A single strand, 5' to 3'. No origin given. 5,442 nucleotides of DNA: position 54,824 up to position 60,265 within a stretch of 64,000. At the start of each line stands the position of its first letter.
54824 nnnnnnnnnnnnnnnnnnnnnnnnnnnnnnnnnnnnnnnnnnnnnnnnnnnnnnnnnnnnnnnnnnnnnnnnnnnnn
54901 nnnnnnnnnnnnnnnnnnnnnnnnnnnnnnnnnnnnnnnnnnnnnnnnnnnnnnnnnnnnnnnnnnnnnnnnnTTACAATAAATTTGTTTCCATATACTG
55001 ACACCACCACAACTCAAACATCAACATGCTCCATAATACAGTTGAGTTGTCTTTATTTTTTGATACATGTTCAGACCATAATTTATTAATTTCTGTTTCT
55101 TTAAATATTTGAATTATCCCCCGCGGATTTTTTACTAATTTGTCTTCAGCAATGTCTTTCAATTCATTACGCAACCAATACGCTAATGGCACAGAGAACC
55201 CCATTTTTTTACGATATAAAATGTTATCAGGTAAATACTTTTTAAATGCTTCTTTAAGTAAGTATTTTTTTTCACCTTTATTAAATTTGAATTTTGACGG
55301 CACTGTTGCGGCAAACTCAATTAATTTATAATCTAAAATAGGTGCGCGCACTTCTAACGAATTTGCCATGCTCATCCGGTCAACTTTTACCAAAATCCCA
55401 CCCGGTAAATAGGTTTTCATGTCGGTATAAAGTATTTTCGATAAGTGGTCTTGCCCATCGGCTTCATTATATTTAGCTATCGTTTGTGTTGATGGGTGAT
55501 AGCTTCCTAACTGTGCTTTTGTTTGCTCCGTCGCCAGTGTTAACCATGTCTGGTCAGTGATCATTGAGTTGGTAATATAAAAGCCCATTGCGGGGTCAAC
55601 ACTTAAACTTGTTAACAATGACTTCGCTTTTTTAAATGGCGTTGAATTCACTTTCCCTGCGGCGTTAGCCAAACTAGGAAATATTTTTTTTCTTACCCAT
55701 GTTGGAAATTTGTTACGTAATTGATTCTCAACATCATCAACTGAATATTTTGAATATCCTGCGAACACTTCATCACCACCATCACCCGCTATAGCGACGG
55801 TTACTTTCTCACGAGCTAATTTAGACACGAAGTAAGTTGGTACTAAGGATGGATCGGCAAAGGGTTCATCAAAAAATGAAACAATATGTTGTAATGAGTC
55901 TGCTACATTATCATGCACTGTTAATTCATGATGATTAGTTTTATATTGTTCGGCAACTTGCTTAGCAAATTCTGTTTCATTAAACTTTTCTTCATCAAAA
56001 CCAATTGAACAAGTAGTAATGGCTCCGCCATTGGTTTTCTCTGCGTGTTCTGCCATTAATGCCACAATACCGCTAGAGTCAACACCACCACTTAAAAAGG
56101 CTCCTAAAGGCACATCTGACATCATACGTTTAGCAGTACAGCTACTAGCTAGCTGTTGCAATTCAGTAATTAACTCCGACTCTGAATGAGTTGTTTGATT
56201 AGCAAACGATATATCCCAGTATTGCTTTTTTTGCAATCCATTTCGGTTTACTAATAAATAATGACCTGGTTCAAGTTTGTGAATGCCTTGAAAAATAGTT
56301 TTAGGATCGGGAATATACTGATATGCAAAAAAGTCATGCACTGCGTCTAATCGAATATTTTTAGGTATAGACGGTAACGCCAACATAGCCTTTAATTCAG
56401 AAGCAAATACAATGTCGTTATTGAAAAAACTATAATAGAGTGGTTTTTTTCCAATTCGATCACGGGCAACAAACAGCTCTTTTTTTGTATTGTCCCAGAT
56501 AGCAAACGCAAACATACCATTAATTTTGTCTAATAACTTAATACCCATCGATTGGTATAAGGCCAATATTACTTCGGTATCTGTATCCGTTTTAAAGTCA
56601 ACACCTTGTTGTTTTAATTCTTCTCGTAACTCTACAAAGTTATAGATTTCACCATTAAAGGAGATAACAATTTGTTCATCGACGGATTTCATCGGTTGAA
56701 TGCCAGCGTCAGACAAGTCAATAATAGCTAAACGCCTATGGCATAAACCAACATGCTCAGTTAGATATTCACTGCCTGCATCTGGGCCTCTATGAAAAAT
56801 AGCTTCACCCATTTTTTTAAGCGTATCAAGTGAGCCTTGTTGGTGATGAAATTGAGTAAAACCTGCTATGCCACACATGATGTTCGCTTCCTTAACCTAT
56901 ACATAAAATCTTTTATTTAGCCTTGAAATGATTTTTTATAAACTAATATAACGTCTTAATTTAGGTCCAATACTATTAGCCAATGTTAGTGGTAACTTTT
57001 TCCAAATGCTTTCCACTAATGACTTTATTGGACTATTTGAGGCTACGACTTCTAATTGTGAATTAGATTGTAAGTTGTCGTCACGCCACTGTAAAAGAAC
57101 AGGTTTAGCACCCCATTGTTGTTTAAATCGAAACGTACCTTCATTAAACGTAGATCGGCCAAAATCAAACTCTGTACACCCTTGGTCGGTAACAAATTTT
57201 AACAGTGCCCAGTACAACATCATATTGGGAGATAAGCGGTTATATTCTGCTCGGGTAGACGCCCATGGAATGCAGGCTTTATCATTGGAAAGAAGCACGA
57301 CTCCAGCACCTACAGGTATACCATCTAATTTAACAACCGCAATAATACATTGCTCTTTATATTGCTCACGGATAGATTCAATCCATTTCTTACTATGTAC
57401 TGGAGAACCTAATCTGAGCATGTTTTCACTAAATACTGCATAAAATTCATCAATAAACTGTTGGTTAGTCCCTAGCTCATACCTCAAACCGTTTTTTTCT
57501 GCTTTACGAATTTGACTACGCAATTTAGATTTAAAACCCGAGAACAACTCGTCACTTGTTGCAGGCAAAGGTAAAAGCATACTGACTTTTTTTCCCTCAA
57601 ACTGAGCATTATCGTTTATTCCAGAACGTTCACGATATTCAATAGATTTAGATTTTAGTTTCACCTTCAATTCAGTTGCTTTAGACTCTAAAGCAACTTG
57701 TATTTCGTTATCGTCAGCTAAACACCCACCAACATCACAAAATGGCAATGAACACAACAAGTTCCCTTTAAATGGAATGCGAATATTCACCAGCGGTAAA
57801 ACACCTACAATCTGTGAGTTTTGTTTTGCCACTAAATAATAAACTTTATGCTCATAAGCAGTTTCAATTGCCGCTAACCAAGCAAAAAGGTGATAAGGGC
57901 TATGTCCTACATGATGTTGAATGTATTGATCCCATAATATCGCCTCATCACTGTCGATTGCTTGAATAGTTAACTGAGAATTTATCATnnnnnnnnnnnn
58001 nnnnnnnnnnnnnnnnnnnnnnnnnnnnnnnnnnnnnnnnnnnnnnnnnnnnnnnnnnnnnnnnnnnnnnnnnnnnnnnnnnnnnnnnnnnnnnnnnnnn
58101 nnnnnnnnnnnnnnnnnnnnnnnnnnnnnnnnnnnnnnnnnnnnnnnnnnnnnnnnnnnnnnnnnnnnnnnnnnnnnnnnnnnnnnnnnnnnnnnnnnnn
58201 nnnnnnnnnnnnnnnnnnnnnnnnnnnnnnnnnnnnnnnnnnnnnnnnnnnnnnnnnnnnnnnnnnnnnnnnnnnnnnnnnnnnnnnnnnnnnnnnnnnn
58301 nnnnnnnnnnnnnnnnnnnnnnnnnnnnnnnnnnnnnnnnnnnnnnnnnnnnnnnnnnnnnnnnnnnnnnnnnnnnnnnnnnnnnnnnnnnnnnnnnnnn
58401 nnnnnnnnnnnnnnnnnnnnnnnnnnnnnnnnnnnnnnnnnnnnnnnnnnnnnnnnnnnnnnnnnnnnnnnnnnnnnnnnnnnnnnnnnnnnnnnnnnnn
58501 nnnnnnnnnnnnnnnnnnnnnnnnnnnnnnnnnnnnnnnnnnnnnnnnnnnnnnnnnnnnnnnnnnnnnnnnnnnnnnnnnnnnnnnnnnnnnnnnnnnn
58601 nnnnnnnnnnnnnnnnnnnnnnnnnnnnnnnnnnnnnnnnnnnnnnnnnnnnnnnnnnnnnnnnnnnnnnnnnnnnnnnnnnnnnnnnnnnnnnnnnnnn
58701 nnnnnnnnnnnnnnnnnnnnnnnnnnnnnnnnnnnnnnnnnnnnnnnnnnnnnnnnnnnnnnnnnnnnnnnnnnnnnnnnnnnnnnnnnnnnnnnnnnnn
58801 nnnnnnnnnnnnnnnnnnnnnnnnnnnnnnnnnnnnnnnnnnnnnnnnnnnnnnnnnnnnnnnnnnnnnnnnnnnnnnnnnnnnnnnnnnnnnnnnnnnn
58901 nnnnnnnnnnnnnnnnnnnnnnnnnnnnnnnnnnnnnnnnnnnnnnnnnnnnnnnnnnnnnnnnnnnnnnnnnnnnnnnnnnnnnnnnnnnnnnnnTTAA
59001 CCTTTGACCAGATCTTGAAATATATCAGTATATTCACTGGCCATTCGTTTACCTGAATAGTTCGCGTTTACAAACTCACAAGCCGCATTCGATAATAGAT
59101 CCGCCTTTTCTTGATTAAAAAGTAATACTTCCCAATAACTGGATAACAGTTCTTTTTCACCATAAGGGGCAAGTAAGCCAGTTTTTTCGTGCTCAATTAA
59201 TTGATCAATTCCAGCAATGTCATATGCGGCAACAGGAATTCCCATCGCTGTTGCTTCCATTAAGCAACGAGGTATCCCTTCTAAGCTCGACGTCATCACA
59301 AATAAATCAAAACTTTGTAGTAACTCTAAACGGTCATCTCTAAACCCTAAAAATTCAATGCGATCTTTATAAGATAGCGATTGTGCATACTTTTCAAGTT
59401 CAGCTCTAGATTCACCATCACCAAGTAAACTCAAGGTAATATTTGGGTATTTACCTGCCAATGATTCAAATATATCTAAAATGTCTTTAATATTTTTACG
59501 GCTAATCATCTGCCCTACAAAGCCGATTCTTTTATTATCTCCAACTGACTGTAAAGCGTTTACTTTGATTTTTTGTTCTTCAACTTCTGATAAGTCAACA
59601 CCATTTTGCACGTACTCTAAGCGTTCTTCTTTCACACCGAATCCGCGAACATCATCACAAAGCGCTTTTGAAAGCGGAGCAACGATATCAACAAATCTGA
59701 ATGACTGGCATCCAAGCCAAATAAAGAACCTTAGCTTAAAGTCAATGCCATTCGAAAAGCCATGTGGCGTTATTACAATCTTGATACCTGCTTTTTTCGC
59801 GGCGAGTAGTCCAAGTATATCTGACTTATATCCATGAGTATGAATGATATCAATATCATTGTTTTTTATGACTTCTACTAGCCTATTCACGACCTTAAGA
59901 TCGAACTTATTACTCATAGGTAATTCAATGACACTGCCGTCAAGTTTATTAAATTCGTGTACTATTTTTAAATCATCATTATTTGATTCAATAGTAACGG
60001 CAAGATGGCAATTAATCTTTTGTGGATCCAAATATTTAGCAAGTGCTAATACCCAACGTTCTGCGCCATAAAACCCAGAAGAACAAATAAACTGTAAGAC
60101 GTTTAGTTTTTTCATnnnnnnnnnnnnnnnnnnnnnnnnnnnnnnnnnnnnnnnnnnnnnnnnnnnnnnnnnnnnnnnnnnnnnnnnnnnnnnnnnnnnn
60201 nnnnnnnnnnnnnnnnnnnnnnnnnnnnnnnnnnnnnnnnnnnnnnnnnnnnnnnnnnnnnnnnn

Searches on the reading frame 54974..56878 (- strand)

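Call 7: search_protein_families(library=pfam, proteins=[window:54974-56878:-], max_evalue=0.001)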
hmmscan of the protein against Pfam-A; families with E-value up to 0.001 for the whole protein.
window:54974-56878:- (634 aa): 4 families
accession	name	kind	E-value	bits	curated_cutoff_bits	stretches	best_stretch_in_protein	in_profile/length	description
PF00733.27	Asn_synthase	-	8.6e-100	335.2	21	1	241-624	3-352/354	Asparagine synthase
PF13537.11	GATase_7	-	1.3e-45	154.8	25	1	47-167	1-123/123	Glutamine amidotransferase domain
PF13522.11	GATase_6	-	2.5e-45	154.1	27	1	38-161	7-130/130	Glutamine amidotransferase domain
PF12481.13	DUF3700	-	6e-06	26.3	27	1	66-160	73-170/228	Aluminium induced protein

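Call 22: search_protein_families(library=ncbifam, proteins=[window:54974-56878:-], max_evalue=0.00001)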
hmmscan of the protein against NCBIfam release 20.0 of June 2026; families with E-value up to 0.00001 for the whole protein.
window:54974-56878:- (634 aa): 9 families
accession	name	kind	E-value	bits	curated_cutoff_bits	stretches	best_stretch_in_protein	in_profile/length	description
TIGR03108.1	eps_aminotran_1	hypoth_equivalog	6.1e-210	699.1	816.9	1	1-623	1-623/628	XrtA/PEP-CTERM system amidotransferase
TIGR01536.1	asn_synth_AEB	equivalog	2.3e-157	525.1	267.1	1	2-561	1-517/517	asparagine synthase (glutamine-hydrolyzing)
TIGR03104.1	trio_amidotrans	equivalog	4.1e-124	415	570.1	2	1-380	1-385/589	N-acetylglutaminylglutamine amidotransferase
NF006949.0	PRK09431.1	equivalog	2.8e-96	323.2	499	3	1-167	1-167/554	asparagine synthase B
NF033535.1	lass_lactam_cya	exception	8.7e-87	292.2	525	2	1-373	1-377/668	lasso peptide isopeptide bond-forming cyclase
NF033561.1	macrolact_Ik_Al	subfamily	1.2e-20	73.6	300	1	124-561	82-492/561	albusnodin/ikarugamycin family macrolactam cyclase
NF001484.0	PRK00331.1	subfamily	3.4e-14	52.2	381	1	14-167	39-200/601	isomerizing glutamine--fructose-6-phosphate transaminase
TIGR01135.1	glmS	equivalog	6.5e-14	51.3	418.05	1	34-167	57-199/607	glutamine--fructose-6-phosphate transaminase (isomerizing)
TIGR01134.1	purF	equivalog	2e-12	47.3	350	1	39-165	62-199/432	amidophosphoribosyltransferase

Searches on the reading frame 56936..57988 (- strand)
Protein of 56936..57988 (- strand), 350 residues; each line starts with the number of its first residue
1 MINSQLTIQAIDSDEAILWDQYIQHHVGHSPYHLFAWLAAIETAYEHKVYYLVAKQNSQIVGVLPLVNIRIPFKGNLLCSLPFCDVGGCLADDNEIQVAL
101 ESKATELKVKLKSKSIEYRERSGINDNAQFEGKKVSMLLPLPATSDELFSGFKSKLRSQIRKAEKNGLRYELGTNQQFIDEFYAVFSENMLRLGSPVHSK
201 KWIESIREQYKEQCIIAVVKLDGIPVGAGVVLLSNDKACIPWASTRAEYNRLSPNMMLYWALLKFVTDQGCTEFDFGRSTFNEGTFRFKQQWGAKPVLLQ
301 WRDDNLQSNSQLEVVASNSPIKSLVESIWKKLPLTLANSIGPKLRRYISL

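Call 7: search_protein_families(library=pfam, proteins=[window:56936-57988:-], max_evalue=0.001)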
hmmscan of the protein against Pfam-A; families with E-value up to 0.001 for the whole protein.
window:56936-57988:- (350 aa): 2 families
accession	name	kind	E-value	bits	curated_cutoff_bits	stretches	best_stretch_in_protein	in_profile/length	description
PF13480.13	Acetyltransf_6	-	1.5e-20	74.2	22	1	152-289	3-142/143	Acetyltransferase (GNAT) domain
PF02388.22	FemAB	-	5.8e-11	42.3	24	1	143-222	161-239/406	FemAB family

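Call 22: search_protein_families(library=ncbifam, proteins=[window:56936-57988:-], max_evalue=0.00001)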
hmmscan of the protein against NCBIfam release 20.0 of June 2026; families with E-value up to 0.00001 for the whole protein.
window:56936-57988:- (350 aa): 2 families
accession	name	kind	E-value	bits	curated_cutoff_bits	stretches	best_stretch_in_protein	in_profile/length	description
TIGR03019.1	pepcterm_femAB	equivalog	1.4e-88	297.1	260.35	1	19-348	3-329/330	FemAB family XrtA/PEP-CTERM system-associated protein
NF047883.1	UAcmpLyAlTFemX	equivalog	2.7e-06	26.9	500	1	106-290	118-309/337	UDP-N-acetylmuramoylpentapeptide-lysine N(6)-alanyltransferase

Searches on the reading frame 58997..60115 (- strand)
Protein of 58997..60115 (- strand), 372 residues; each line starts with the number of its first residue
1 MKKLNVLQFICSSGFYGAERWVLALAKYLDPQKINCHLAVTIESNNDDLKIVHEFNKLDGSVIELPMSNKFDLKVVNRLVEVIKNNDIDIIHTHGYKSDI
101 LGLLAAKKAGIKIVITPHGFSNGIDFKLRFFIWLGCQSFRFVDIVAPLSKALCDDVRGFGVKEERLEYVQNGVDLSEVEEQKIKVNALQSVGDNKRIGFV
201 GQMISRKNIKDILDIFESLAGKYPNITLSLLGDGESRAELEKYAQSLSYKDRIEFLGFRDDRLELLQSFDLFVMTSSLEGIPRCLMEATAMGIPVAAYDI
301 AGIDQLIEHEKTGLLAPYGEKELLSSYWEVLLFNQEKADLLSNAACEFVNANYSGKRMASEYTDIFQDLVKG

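Call 7: search_protein_families(library=pfam, proteins=[window:58997-60115:-], max_evalue=0.001)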
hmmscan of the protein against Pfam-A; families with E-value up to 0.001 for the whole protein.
window:58997-60115:- (372 aa): 6 families
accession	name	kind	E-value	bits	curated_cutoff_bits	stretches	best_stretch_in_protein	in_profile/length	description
PF00534.26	Glycos_transf_1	-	3.8e-30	105.1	26.4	1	186-345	7-169/172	Glycosyl transferases group 1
PF13692.12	Glyco_trans_1_4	-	6.6e-27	95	27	1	195-323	2-131/142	Glycosyl transferases group 1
PF13439.12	Glyco_transf_4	-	1.2e-24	87.6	28.5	1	17-176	3-169/170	Glycosyltransferase Family 4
PF13579.12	Glyco_trans_4_4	-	1.2e-14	55.4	29.7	1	17-172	2-158/158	Glycosyl transferase 4-like domain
PF13477.12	Glyco_trans_4_2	-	2.7e-08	34.5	23.4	1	20-121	11-110/139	Glycosyl transferase 4-like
PF20706.3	GT4-conflict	-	0.00067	19.2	26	1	227-310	234-323/385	Family 4 Glycosyltransferase in conflict systems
